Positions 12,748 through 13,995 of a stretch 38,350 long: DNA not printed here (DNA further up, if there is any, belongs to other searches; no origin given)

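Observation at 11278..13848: Single ORF fusing an alpha/beta-hydrolase fold, a DedA/VTT membrane domain and an ATP-grasp ligase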

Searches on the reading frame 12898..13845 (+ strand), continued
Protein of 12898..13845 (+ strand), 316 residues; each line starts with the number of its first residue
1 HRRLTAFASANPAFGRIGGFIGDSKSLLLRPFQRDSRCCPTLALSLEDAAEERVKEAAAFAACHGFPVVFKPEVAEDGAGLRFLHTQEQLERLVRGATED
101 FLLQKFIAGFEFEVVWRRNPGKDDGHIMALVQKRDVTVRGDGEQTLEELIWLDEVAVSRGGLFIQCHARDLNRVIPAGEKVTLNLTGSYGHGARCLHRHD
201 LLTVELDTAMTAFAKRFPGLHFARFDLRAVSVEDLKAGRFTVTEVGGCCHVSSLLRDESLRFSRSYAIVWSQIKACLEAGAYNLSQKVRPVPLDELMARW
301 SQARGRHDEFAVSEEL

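Call 32: search_protein_families(library=ncbifam, proteins=[P0140, P0146, P0144], max_evalue=1)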
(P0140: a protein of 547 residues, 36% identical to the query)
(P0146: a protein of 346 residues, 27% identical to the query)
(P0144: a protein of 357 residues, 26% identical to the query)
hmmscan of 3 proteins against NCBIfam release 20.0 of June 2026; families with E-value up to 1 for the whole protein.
P0140 (547 aa): 38 families (the best 25 are shown)
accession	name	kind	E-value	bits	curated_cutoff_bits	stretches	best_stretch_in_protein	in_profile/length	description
NF052604.1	UndecprPTUtpABac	equivalog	4.6e-10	39.9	250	1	38-152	37-151/198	undecaprenyl phosphate transporter UptA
NF008102.0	PRK10847.1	equivalog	1.9e-08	34.3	236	1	24-191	43-212/219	DedA family protein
TIGR02068.2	cya_phycin_syn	equivalog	9.8e-08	30.5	850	1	289-382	242-333/862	cyanophycin synthetase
NF010623.0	PRK14016.1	subfamily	1.2e-07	30.3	877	1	288-381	242-333/871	cyanophycin synthetase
NF052605.1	UndecprPTUptAStph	equivalog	1.6e-06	28.2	300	1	29-151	29-155/197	undecaprenyl phosphate transporter UptA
NF009402.0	PRK12767.1-1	equivalog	7.5e-05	21.7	218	1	290-337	143-193/329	carbamoyl phosphate synthase-like protein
TIGR03103.1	trio_acet_GNAT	equivalog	0.0005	18.7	569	1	298-389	334-423/547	N-acetylglutaminylglutamine synthetase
NF006406.0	PRK08654.1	equivalog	0.00079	18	739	1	290-328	147-185/499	acetyl-CoA carboxylase biotin carboxylase subunit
NF002563.0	PRK02186.1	subfamily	0.00081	17.7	625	1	286-364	133-213/890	argininosuccinate lyase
NF053643.1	Ddl_archaea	equivalog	0.0011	18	500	1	290-344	134-187/367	putative pseudomurein biosynthesis ATP-grasp protein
NF009405.0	PRK12767.1-4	equivalog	0.0021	17.1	390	1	286-344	134-192/320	carbamoyl phosphate synthase-like protein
TIGR00768.1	rimK_fam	subfamily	0.0025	17.2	143.4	1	287-334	116-167/276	RimK family alpha-L-glutamate ligase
NF009404.0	PRK12767.1-3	equivalog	0.0029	16.6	316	1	284-337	135-188/344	carbamoyl phosphate synthase-like protein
NF009406.0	PRK12767.1-5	equivalog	0.0032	16.6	271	1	289-344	142-196/327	carbamoyl phosphate synthase-like protein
NF002378.0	PRK01372.1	subfamily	0.0052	15.5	243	1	288-344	127-186/305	D-alanine--D-alanine ligase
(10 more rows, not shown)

P0146 (346 aa): 8 families
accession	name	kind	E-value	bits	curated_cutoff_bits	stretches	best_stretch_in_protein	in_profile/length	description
NF009406.0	PRK12767.1-5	equivalog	1.6e-05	24.2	271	1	54-134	114-190/327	carbamoyl phosphate synthase-like protein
TIGR02068.2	cya_phycin_syn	equivalog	1.7e-05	23.1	850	1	77-276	236-445/862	cyanophycin synthetase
TIGR00768.1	rimK_fam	subfamily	0.0014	18.1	143.4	1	79-137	112-174/276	RimK family alpha-L-glutamate ligase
NF009402.0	PRK12767.1-1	equivalog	0.0081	15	218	1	84-133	142-193/329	carbamoyl phosphate synthase-like protein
NF010623.0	PRK14016.1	subfamily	0.019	13.1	877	1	188-274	360-444/871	cyanophycin synthetase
TIGR02144.1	LysX_arch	equivalog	0.02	14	275.6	1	90-136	121-174/281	lysine biosynthesis protein LysX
NF009405.0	PRK12767.1-4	equivalog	0.063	12.3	390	1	82-136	135-188/320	carbamoyl phosphate synthase-like protein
TIGR01205.1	D_ala_D_alaTIGR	subfamily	0.12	11.4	245.65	1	72-147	126-204/318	D-alanine--D-alanine ligase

P0144 (357 aa): 16 families
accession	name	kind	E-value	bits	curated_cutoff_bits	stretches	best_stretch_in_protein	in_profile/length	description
NF009406.0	PRK12767.1-5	equivalog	3.2e-07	29.7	271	1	57-138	114-191/327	carbamoyl phosphate synthase-like protein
TIGR02068.2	cya_phycin_syn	equivalog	1.9e-06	26.2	850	1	90-278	244-444/862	cyanophycin synthetase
NF002378.0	PRK01372.1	subfamily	0.0019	16.9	243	1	87-123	127-163/305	D-alanine--D-alanine ligase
TIGR04443.1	F420_CofF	equivalog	0.002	17.2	300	1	89-139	124-175/283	coenzyme gamma-F420-2:alpha-L-glutamate ligase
NF002688.0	PRK02471.1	equivalog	0.002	16.5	425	1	157-279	587-726/756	bifunctional glutamate--cysteine ligase GshA/glutathione synthetase GshB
NF009402.0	PRK12767.1-1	equivalog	0.0029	16.5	218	1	84-137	138-194/329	carbamoyl phosphate synthase-like protein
TIGR00768.1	rimK_fam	subfamily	0.004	16.5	143.4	1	92-143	120-177/276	RimK family alpha-L-glutamate ligase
TIGR02144.1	LysX_arch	equivalog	0.0049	16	275.6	1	90-138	118-173/281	lysine biosynthesis protein LysX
NF009403.0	PRK12767.1-2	equivalog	0.017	14.3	286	1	90-137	139-185/342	carbamoyl phosphate synthase-like protein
TIGR01205.1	D_ala_D_alaTIGR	subfamily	0.022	13.7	245.65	1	86-123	139-175/318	D-alanine--D-alanine ligase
NF010623.0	PRK14016.1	subfamily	0.025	12.7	877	0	165-189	317-341/871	cyanophycin synthetase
NF004679.0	PRK06019.1-5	equivalog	0.026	13.3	326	1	85-150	121-194/376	5-(carboxyamino)imidazole ribonucleotide synthase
NF009405.0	PRK12767.1-4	equivalog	0.035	13.1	390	1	90-142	140-190/320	carbamoyl phosphate synthase-like protein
NF006406.0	PRK08654.1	equivalog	0.082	11.4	739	1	89-120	147-178/499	acetyl-CoA carboxylase biotin carboxylase subunit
NF005819.0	PRK07695.1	equivalog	0.15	11.7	251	0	165-200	3-38/205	thiazole tautomerase TenI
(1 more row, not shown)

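Call 45: find_encoding_contigs(protein=P0144, flank=6000, max_places=3)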
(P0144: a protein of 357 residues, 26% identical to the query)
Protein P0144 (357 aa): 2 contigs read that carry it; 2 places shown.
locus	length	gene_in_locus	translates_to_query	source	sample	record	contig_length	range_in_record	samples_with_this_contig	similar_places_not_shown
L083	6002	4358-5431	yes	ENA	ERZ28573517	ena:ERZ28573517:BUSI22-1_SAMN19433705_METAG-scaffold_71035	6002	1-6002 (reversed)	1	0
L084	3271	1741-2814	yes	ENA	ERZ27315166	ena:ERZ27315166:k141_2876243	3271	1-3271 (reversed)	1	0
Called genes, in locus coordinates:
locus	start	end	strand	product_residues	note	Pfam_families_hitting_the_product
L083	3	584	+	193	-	?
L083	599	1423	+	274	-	PF06325:PrmA, PF05175:MTS, PF13489:Methyltransf_23 (weak), PF13847:Methyltransf_31, PF08241:Methyltransf_11 (weak), PF13649:Methyltransf_25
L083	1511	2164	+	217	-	PF02660:G3P_acyltransf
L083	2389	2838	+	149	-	-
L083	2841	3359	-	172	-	-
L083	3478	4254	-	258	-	PF02754:CCG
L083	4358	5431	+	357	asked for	-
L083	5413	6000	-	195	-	?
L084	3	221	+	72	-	?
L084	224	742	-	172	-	-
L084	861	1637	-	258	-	PF02754:CCG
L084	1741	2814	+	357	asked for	-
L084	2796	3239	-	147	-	-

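Call 46: find_encoding_contigs(protein=P0138, flank=6000, max_places=3)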
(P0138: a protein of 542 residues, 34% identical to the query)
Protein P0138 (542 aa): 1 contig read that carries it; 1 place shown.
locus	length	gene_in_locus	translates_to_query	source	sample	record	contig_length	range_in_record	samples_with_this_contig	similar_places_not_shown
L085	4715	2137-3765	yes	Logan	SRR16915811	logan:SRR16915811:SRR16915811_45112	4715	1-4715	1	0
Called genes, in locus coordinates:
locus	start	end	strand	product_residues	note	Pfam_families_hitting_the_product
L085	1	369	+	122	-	?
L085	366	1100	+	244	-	PF11859:DUF3379 (weak)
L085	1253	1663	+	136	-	PF07681:DoxX (weak)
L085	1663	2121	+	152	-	PF04945:YHS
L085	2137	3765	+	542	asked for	PF09335:VTT_dom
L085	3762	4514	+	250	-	PF13444:Acetyltransf_5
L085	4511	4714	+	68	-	?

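Call 47: search_protein_representatives(alignment_id=A3)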
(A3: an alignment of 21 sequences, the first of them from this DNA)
Query: 21 sequences, 315 profile positions. Proteins with E-value up to 0.001 (for the whole library): 2584; up to 1e-10: 1550; up to 1e-30: 543. The best 150 are listed.
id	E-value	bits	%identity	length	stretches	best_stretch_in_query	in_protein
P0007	9.8e-167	570.2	-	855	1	1-315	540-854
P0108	1.8e-139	480.6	-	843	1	2-313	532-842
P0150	3.3e-78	279.3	-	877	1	3-305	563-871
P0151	1.3e-66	241.2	-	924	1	5-307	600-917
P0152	2.5e-62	227.2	-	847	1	1-299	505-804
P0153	1.7e-61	224.4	-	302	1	7-301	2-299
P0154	3.1e-61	223.6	-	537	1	1-296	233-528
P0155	3.3e-60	220.2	-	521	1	1-301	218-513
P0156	1.3e-59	218.2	-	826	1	2-300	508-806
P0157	4.4e-57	209.9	-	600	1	1-298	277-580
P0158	2.3e-55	204.3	-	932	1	1-301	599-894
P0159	9.4e-55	202.3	-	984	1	2-311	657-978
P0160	9.3e-54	199.0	-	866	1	2-298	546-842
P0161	2.3e-53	197.7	-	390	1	2-308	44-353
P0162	2.4e-53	197.7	-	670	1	5-297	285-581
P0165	9.5e-53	195.7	-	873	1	6-289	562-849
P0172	6.1e-52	193.0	-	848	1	3-297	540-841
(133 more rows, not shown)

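Call 58: find_encoding_contigs(protein=P0172, flank=8000, max_places=3)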
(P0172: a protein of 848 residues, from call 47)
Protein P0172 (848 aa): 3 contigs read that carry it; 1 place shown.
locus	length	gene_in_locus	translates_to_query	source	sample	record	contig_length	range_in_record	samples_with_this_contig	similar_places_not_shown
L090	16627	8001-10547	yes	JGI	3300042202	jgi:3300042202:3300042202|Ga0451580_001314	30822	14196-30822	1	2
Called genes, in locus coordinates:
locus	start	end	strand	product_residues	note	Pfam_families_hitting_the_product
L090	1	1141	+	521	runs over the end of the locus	PF00067:p450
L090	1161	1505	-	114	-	-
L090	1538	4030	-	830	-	-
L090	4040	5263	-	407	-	PF23472:LysM2_CERK1_LYK3_4_5 (faint), PF01476:LysM, PF23446:LysM1_NFP_LYK (faint), PF23473:LysM3_LYK4_5, PF01476:LysM, PF03734:YkuD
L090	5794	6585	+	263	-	PF13444:Acetyltransf_5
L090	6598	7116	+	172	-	PF12867:DinB_2 (faint)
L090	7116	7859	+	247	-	PF05742:TANGO2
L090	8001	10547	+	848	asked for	PF00561:Abhydrolase_1, PF12146:Hydrolase_4 (faint), PF12697:Abhydrolase_6, PF09335:VTT_dom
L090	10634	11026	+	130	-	-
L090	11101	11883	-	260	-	-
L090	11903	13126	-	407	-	-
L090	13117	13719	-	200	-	-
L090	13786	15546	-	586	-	PF00329:Complex1_30kDa, PF00346:Complex1_49kDa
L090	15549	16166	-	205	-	PF01058:Oxidored_q6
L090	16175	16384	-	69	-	PF04384:Fe-S_assembly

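Call 66: find_encoding_contigs(protein=P0150, flank=8000, max_places=3)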
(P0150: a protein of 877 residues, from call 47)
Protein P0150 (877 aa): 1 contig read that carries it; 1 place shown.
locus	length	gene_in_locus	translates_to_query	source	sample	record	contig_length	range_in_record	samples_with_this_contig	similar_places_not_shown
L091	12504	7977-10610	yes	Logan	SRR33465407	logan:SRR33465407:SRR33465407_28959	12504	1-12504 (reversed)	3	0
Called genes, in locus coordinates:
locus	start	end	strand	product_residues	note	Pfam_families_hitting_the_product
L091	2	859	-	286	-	?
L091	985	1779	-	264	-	PF00196:GerE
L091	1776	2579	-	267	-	PF00196:GerE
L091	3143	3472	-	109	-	PF00893:Multi_Drug_Res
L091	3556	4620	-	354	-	PF00392:GntR, PF13377:Peripla_BP_3 (weak)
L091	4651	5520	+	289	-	PF07589:PEP_exosort_dom (weak)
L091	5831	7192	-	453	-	PF00753:Lactamase_B, PF23023:Anti-Pycsar_Apyc1 (weak), PF12706:Lactamase_B_2, PF16661:Lactamase_B_6, PF10996:Beta-Casp, PF07521:RMMBL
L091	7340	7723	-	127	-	PF04379:DUF525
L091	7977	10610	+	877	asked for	PF00561:Abhydrolase_1, PF12146:Hydrolase_4 (faint), PF12697:Abhydrolase_6, PF09335:VTT_dom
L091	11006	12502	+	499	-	?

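Call 67: find_encoding_contigs(protein=P0165, flank=8000, max_places=3)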
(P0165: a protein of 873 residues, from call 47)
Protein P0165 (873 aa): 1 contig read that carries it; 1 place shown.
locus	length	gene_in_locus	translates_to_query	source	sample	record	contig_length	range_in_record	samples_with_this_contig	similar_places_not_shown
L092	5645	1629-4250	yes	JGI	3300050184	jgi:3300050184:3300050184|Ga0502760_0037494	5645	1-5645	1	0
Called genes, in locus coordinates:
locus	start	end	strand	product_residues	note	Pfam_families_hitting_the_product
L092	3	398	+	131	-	?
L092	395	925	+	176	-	-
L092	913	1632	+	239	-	PF05742:TANGO2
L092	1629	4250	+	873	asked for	PF06342:DUF1057 (weak), PF00561:Abhydrolase_1, PF00975:Thioesterase (weak), PF12146:Hydrolase_4 (weak), PF12697:Abhydrolase_6, PF09335:VTT_dom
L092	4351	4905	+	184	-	-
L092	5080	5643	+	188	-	?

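Call 69: search_protein_families(library=ncbifam, proteins=[L090:5794-6585:+, L090:6598-7116:+, L090:7116-7859:+, L085:3762-4514:+], max_evalue=0.001)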
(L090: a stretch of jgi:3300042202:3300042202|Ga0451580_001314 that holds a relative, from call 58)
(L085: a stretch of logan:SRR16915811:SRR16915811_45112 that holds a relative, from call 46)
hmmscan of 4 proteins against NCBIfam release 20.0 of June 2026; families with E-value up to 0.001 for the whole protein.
L090:5794-6585:+ (263 aa): 4 families
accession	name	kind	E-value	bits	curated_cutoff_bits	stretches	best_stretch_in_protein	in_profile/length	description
NF052554.1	OrAlActfOlsBRHOCB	equivalog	4.8e-40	137.9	350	1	22-262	2-253/256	L-ornithine N(alpha)-acyltransferase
NF052555.1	OrAlActfOlsBBRUA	equivalog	1.4e-35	123.2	320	1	28-254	23-262/278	l-ornithine N(alpha)-acyltransferase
NF052615.1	orn_lipid_OlsF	equivalog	2.3e-19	69.4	620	1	34-182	313-465/570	bifunctional ornithine lipid synthase OlsF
TIGR03694.1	exosort_acyl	subfamily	3.8e-08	33.1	111.95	1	28-95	8-77/241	PEP-CTERM/exosortase system-associated acyltransferase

L090:6598-7116:+ (172 aa): 0 families

L090:7116-7859:+ (247 aa): 0 families

L085:3762-4514:+ (250 aa): 4 families
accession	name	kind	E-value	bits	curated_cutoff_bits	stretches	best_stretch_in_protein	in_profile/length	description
NF052555.1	OrAlActfOlsBBRUA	equivalog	2.5e-41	142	320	1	4-242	14-267/278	l-ornithine N(alpha)-acyltransferase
NF052554.1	OrAlActfOlsBRHOCB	equivalog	6.7e-41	140.7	350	1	9-240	4-248/256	L-ornithine N(alpha)-acyltransferase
NF052615.1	orn_lipid_OlsF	equivalog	1.5e-16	60.1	620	1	49-160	341-457/570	bifunctional ornithine lipid synthase OlsF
TIGR03694.1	exosort_acyl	subfamily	1.7e-07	30.9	111.95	1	12-83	7-78/241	PEP-CTERM/exosortase system-associated acyltransferase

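Call 82: find_encoding_contigs(protein=P0151, flank=8000, max_places=2)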
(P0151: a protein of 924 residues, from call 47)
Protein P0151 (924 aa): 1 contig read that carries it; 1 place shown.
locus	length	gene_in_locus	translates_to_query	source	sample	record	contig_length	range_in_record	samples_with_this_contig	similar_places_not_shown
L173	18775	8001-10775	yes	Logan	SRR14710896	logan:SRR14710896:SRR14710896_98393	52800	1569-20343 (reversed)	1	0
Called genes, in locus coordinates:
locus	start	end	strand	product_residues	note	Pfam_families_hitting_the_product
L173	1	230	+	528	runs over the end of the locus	PF00512:HisKA, PF02518:HATPase_c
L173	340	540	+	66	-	PF07869:DUF1656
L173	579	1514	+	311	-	PF25919:BSH_CusB (faint), PF00364:Biotin_lipoyl (faint), PF25917:BSH_RND, PF25876:HH_MFP_RND (weak), PF25878:HH_AAEA_pHBA, PF25885:HH_EMRA (weak), PF25963:Beta-barrel_AAEA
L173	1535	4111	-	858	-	PF20013:GAP1-N2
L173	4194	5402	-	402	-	PF03435:Sacchrp_dh_NADP, PF16653:Sacchrp_dh_C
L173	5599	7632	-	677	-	PF07715:Plug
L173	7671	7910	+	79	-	-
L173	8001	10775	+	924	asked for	PF12146:Hydrolase_4 (faint), PF00561:Abhydrolase_1, PF12697:Abhydrolase_6, PF09335:VTT_dom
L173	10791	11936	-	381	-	PF01168:Ala_racemase_N, PF00842:Ala_racemase_C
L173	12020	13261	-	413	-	PF11013:DUF2851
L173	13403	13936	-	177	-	PF02021:UPF0102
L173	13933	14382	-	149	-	-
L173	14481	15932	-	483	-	PF00682:HMGL-like, PF02436:PYC_OADA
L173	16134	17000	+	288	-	PF01678:DAP_epimerase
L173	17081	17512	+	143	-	PF01502:PRA-CH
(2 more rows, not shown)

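Call 83: find_encoding_contigs(protein=P0159, flank=8000, max_places=2)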
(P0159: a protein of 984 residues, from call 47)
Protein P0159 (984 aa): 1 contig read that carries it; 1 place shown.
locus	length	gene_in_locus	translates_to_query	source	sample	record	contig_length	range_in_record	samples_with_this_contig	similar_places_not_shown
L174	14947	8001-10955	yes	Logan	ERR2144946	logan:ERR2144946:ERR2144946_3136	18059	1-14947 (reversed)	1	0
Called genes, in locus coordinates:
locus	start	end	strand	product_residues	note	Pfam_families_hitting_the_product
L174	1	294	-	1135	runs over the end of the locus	?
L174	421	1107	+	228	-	-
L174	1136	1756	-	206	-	PF01330:RuvA_N, PF00633:HHH (faint), PF14520:HHH_5, PF07499:RuvA_C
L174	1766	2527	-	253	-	PF09522:RE_R_Pab1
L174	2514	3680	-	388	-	-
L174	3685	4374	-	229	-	PF00694:Aconitase_C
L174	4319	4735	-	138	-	-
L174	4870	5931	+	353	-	PF02673:BacA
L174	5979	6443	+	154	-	PF00293:NUDIX, PF14815:NUDIX_4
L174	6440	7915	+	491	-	PF01541:GIY-YIG, PF02151:UVR (weak), PF08459:UvrC_RNaseH_dom, PF12826:HHH_2 (weak), PF14520:HHH_5 (weak)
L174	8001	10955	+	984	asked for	PF00561:Abhydrolase_1, PF12146:Hydrolase_4 (faint), PF12697:Abhydrolase_6, PF09335:VTT_dom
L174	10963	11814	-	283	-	-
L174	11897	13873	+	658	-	PF00884:Sulfatase, PF01663:Phosphodiest (faint), PF16347:SGSH_C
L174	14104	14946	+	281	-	?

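Call 91: predict_structure(alignment_id=A3)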
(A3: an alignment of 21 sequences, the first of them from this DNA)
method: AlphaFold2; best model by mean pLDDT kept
length: 316 residues; sequences in the alignment: 21
mean_pLDDT: 83.1   pTM: 0.83
mean pLDDT of the five models: 83.1, 79.2, 78.1, 76.5, 66.4
residues with pLDDT >= 90: 132; 70-90: 140; 50-70: 36; < 50: 8
segments of 3 or more residues with pLDDT < 50: 1-7
pLDDT, mean of each block of 10 residues (from residue 1): 42 76 88 95 95 98 96 83 93 94 94 91 89 85 82 59 68 83 74 86 97 90 93 97 83 80 78 81 73 79 74 57
secondary structure, 60 per line:
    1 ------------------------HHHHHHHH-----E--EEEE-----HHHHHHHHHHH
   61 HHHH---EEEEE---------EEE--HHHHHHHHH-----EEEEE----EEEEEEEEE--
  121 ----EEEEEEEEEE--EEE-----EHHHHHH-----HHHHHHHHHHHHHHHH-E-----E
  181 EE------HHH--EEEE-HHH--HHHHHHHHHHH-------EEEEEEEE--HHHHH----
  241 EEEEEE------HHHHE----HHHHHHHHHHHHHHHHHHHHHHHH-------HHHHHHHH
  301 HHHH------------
elements in order: H25-32 E41-44 H50-64 E68-72 E82-84 H87-95 E101-105 E110-118 E125-134 E137-139 H146-151 H157-172 E180-182 E194-197 H204-214 E222-229 H232-236 E241-246 H253-256 H262-285 H293-304

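Call 93: fold_search(model_id=the predicted structure, library=pdb)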
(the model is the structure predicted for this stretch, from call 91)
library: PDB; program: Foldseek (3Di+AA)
matches with E <= 10: 832; with E <= 0.001: 547
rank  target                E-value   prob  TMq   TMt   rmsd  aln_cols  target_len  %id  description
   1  7wae_A                2.0e-11  1.00  0.54  0.22   6.1       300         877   16  Trichodesmium erythraeum cyanophycin synthetase 1 (TeCphA1) with ATPgammaS, 4x(beta-Asp-Arg), and aspartate (released 2022-09-07)
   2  7txv_A                1.2e-10  1.00  0.58  0.24   5.0       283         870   20  Cyanophycin synthetase 1 from Synechocystis sp. UTEX2470 E82Q with ATP and 16x(Asp-Arg) (released 2022-06-01)
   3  3ln7_A                1.3e-10  1.00  0.42  0.22   7.5       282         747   13  Crystal structure of a bifunctional glutathione synthetase from Pasteurella multocida (released 2011-04-13)
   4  7wae_C                1.7e-10  1.00  0.57  0.28   5.5       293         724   16  Trichodesmium erythraeum cyanophycin synthetase 1 (TeCphA1) with ATPgammaS, 4x(beta-Asp-Arg), and aspartate (released 2022-09-07)
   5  7wac_A                2.1e-10  1.00  0.53  0.26   6.1       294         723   17  Trichodesmium erythraeum cyanophycin synthetase 1 (TeCphA1) (released 2022-09-07)
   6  7ta5                  2.3e-10  1.00  0.51  0.30   4.7       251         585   15  Crystal structure of cyanophycin synthetase 2 from Gloeothece citriformis (released 2022-03-02)
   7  3ln6                  4.6e-10  1.00  0.48  0.23   5.4       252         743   16  Crystal structure of a bifunctional glutathione synthetase from Streptococcus agalactiae (released 2011-04-13)
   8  7lgj_A                1.1e-09  1.00  0.59  0.24   4.8       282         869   20  Cyanophycin synthetase 1 from Synechocystis sp. UTEX2470 with ADPCP and 8x(Asp-Arg)-NH2 (released 2021-08-18)
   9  3ln7_B                1.2e-09  1.00  0.44  0.23   7.7       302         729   13  Crystal structure of a bifunctional glutathione synthetase from Pasteurella multocida (released 2011-04-13)
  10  7lg5_A                1.3e-09  1.00  0.57  0.23   5.3       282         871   20  Synechocystis sp. UTEX2470 Cyanophycin synthetase 1 with ATP (released 2021-08-18)
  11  7lgq_A                1.9e-09  1.00  0.57  0.23   5.2       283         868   20  Cyanophycin synthetase 1 from Synechocystis sp. UTEX2470 with ATP and 8x(Asp-Arg)-Asn (released 2021-08-18)
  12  3i12_D                2.8e-09  1.00  0.48  0.43   6.5       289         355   11  The crystal structure of the D-alanyl-alanine synthetase A from Salmonella enterica subsp. enterica serovar Typhimuriu (released 2009-08-18)
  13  5bph_B                4.5e-09  1.00  0.40  0.41   7.9       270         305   17  Crystal structure of AMP complexed D-alanine-D-alanine ligase(DDL) from Yersinia pestis (released 2016-03-02)
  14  3i12_A                4.7e-09  1.00  0.48  0.43   6.2       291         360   11  The crystal structure of the D-alanyl-alanine synthetase A from Salmonella enterica subsp. enterica serovar Typhimuriu (released 2009-08-18)
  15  3lwb_B                5.3e-09  1.00  0.48  0.51   6.4       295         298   12  Crystal Structure of apo D-alanine:D-alanine Ligase (Ddl) from Mycobacterium tuberculosis (released 2010-03-09)
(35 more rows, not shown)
